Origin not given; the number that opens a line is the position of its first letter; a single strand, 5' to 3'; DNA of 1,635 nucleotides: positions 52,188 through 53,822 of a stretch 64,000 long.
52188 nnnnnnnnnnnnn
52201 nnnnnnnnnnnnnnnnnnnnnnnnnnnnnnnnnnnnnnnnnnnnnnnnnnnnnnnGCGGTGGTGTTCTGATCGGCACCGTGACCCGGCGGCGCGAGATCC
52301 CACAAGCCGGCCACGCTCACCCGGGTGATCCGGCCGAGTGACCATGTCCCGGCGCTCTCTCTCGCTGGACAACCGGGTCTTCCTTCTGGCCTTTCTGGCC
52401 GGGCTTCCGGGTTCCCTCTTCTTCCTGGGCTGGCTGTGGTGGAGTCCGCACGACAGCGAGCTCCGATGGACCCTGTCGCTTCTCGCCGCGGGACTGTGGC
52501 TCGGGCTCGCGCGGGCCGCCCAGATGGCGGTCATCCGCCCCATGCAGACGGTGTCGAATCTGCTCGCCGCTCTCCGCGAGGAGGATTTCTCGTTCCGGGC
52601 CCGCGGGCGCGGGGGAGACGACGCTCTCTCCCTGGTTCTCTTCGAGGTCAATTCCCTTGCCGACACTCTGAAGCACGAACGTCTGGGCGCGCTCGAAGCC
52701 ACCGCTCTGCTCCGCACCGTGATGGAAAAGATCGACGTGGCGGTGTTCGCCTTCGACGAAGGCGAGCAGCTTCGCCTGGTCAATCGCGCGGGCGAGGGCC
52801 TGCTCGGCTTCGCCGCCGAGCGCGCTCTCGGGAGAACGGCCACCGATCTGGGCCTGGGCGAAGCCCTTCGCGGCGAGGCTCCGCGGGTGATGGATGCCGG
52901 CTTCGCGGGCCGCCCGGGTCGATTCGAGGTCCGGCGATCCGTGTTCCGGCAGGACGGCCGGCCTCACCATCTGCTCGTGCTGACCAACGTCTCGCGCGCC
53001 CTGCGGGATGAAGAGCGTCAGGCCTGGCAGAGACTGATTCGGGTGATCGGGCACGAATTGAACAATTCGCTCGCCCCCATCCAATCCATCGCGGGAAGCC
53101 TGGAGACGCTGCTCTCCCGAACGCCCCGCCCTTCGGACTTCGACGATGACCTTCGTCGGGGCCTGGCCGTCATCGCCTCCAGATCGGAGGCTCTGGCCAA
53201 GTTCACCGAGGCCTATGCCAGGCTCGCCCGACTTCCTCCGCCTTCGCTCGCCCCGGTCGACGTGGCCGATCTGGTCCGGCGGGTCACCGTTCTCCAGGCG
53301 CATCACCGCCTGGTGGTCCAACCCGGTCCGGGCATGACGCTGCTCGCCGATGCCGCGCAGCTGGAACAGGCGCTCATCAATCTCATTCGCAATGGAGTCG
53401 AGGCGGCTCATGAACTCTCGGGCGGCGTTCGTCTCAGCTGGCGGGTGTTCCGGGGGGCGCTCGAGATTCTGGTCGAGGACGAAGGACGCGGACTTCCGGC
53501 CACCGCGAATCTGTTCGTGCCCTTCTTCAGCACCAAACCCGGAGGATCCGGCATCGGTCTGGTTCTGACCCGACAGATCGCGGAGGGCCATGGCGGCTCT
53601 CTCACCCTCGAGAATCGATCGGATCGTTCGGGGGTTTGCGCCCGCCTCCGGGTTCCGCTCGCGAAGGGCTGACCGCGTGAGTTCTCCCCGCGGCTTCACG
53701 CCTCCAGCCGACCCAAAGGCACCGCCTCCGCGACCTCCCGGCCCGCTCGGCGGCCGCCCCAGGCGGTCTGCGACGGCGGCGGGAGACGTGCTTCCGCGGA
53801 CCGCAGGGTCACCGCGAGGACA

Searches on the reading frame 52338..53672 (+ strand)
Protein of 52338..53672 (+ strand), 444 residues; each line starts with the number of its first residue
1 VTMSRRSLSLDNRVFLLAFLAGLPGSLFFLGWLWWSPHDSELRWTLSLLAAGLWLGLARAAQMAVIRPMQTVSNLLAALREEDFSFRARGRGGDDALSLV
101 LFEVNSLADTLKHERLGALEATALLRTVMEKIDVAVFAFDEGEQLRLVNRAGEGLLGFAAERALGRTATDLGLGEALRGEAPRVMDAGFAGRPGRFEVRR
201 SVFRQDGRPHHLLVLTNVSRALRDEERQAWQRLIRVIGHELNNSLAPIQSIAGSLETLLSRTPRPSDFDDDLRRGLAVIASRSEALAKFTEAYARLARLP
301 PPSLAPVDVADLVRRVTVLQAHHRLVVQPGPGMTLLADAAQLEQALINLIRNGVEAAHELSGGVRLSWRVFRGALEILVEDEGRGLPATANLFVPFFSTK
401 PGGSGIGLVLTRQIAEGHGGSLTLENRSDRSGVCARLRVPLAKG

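Call 52: search_protein_families(library=pfam, proteins=[window:52338-53672:+], max_evalue=0.0001)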
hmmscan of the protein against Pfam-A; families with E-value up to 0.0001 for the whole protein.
window:52338-53672:+ (444 aa): 3 families
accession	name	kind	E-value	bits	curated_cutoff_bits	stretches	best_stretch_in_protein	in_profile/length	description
PF02518.31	HATPase_c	-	3.3e-16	60.1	26.4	1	338-442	2-110/111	Histidine kinase-, DNA gyrase B-, and HSP90-like ATPase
PF00989.32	PAS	-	1.9e-07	31.5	22.6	1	124-225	2-102/113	PAS fold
PF13188.13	PAS_8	-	1.5e-05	25.1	21.8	1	124-170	2-49/65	PAS domain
